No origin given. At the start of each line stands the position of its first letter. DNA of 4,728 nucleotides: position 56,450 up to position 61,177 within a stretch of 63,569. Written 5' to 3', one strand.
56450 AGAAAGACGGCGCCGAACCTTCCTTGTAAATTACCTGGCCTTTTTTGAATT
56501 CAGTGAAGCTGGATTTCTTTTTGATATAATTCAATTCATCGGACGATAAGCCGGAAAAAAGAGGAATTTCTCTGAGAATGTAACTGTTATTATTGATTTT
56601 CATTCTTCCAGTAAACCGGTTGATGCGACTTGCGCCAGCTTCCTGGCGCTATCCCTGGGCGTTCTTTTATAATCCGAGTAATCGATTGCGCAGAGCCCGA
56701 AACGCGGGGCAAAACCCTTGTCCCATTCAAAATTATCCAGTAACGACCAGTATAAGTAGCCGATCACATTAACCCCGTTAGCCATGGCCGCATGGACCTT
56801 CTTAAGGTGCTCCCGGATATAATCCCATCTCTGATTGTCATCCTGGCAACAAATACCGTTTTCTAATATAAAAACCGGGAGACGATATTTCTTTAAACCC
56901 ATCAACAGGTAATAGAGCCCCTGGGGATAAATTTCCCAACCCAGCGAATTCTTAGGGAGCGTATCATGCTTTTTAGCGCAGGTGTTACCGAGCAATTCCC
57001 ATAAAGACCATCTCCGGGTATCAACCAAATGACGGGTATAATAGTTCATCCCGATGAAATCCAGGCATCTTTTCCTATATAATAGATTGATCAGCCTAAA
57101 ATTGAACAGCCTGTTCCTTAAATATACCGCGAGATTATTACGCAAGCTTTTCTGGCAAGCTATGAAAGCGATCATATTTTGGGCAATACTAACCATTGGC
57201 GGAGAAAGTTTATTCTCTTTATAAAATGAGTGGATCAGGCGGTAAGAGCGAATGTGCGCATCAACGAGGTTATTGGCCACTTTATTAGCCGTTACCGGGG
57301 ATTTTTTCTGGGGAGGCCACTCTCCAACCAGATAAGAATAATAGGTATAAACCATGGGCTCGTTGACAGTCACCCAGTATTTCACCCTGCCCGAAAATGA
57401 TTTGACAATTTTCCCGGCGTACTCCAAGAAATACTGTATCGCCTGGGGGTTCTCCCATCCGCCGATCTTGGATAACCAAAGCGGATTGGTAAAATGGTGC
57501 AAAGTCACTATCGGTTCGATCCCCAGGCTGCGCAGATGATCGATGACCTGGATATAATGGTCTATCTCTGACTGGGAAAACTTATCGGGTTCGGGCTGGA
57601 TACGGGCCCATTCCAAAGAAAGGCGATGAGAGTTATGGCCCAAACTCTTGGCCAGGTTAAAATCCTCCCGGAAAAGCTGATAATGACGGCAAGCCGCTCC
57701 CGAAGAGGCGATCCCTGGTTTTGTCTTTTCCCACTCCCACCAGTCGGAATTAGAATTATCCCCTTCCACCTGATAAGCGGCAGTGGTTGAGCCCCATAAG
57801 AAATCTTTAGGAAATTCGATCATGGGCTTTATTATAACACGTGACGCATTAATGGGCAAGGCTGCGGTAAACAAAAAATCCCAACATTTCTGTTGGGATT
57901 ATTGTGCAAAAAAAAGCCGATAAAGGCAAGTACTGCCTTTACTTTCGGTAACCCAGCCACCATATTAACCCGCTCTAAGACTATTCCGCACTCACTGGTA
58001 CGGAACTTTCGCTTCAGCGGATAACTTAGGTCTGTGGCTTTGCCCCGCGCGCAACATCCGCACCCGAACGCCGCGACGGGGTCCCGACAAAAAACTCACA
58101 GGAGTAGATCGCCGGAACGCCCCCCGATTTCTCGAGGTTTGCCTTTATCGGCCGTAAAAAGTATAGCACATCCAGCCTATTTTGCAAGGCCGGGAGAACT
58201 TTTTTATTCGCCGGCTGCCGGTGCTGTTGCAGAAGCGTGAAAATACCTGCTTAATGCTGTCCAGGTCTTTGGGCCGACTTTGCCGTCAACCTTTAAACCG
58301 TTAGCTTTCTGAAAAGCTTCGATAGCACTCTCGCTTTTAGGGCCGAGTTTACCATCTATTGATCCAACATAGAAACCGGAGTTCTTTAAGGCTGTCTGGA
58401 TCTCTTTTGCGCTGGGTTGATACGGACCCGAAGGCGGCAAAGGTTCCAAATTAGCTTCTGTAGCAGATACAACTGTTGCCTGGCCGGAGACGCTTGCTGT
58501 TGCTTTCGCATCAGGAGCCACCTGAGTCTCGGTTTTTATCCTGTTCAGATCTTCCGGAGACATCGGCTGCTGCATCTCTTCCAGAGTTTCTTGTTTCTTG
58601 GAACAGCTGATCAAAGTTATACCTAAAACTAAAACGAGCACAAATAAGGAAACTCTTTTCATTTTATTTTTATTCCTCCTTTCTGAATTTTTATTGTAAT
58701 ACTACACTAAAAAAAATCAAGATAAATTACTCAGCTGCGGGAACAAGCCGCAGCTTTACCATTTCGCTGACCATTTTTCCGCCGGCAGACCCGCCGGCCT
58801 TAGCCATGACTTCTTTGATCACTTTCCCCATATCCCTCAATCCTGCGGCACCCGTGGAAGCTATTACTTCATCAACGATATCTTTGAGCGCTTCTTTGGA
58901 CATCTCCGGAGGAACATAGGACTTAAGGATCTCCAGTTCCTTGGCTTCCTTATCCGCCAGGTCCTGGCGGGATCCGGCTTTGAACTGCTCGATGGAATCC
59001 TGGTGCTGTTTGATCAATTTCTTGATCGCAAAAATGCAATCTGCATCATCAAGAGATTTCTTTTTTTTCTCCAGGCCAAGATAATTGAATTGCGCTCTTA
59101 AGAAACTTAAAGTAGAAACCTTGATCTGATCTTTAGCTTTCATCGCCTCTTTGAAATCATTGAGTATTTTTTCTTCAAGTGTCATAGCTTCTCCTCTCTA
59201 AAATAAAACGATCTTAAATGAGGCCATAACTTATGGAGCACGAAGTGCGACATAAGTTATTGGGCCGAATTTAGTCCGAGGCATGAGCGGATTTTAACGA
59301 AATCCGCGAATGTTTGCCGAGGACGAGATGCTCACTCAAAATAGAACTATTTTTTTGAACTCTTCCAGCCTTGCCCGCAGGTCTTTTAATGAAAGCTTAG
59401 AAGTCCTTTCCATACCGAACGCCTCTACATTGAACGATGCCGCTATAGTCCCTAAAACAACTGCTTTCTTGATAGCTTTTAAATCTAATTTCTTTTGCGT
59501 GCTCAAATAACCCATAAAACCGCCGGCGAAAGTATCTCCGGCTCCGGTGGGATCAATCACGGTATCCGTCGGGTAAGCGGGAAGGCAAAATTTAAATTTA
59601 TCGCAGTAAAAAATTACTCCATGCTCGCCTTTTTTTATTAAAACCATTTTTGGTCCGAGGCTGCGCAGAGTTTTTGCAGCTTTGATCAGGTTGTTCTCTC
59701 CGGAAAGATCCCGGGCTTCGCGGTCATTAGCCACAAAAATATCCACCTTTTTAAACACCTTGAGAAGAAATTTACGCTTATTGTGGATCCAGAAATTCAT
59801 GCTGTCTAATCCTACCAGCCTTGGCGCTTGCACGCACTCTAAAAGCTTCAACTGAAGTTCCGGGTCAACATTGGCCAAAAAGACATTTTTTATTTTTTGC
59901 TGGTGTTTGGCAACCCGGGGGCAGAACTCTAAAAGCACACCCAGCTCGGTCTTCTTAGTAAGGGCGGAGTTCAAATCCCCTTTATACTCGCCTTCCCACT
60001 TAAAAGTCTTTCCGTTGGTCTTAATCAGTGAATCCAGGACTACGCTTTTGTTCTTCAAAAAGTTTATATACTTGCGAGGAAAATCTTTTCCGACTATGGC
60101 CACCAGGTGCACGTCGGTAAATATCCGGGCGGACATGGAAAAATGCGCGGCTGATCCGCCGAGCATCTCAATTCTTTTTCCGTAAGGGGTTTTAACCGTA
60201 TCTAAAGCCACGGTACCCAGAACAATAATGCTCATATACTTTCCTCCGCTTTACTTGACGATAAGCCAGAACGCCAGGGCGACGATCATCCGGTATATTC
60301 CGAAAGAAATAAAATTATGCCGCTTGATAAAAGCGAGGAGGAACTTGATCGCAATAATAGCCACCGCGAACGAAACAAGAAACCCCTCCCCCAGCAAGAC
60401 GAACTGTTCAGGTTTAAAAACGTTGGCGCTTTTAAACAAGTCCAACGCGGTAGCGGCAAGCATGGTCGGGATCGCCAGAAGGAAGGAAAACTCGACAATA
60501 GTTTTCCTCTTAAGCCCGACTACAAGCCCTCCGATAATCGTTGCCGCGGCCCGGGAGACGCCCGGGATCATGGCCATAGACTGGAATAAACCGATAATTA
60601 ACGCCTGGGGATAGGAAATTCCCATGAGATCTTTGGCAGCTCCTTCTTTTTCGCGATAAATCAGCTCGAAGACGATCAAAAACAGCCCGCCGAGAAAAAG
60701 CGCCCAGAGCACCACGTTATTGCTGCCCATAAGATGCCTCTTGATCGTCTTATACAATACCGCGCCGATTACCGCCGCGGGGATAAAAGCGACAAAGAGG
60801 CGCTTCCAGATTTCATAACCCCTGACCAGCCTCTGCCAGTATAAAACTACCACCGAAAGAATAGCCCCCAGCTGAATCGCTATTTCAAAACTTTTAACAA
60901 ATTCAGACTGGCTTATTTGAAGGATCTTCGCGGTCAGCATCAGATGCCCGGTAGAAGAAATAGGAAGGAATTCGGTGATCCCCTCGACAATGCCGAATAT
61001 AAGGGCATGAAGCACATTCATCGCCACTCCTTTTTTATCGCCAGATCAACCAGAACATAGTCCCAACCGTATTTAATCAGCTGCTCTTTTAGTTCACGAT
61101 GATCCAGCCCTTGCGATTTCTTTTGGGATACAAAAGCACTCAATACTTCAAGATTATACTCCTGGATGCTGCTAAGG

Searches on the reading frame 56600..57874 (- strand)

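Call 67: search_protein_families(library=pfam, proteins=[window:56600-57874:-], max_evalue=0.00001)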
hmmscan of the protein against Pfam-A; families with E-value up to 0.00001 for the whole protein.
window:56600-57874:- (424 aa): 1 family
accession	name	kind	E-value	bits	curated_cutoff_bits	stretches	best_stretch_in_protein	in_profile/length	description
PF00232.24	Glyco_hydro_1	-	4.1e-90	302.8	22.6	2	20-225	4-218/453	Glycosyl hydrolase family 1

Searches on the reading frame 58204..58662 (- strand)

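Call 67: search_protein_families(library=pfam, proteins=[window:58204-58662:-], max_evalue=0.00001)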
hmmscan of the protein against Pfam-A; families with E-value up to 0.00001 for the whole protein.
window:58204-58662:- (152 aa): 1 family
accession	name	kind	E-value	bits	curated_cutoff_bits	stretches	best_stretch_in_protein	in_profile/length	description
PF01471.23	PG_binding_1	-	7.2e-20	71.4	23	1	83-137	3-57/57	Putative peptidoglycan binding domain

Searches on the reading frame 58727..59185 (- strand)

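Call 67: search_protein_families(library=pfam, proteins=[window:58727-59185:-], max_evalue=0.00001)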
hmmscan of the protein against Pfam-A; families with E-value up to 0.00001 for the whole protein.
window:58727-59185:- (152 aa): 1 family
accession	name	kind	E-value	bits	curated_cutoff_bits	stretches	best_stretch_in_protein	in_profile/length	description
PF09424.15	YqeY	-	1.1e-42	146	27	1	5-147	2-143/143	Yqey-like protein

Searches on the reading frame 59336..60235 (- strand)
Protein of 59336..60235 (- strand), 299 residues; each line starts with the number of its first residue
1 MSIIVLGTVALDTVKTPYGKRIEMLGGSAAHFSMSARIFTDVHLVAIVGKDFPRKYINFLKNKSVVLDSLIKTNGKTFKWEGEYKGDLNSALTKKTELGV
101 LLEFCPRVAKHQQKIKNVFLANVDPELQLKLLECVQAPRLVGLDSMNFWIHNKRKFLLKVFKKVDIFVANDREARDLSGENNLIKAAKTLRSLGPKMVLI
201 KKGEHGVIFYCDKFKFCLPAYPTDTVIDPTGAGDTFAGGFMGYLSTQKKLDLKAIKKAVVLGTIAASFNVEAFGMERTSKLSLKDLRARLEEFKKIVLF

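Call 67: search_protein_families(library=pfam, proteins=[window:59336-60235:-], max_evalue=0.00001)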
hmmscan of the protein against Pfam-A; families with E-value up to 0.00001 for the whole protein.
window:59336-60235:- (299 aa): 2 families
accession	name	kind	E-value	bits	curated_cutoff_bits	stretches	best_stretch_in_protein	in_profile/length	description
PF00294.29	PfkB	-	9.8e-25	87.9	25.8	1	33-274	44-294/302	pfkB family carbohydrate kinase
PF08543.17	Phos_pyr_kin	-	8.3e-06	25.8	27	0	152-259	107-225/246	Phosphomethylpyrimidine kinase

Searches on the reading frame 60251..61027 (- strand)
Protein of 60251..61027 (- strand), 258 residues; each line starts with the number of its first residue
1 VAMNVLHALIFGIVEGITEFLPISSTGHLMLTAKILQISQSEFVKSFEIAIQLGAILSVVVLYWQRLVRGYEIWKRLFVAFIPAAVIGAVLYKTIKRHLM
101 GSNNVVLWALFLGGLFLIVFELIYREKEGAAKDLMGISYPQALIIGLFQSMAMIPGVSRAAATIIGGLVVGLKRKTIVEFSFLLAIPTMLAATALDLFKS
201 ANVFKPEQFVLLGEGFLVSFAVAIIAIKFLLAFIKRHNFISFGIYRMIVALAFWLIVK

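Call 67: search_protein_families(library=pfam, proteins=[window:60251-61027:-], max_evalue=0.00001)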
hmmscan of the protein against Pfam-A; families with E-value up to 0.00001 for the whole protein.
window:60251-61027:- (258 aa): 1 family
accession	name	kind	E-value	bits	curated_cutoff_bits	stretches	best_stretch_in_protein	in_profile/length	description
PF02673.24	BacA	-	8.5e-72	242.4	33.4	1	8-251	1-256/257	Bacitracin resistance protein BacA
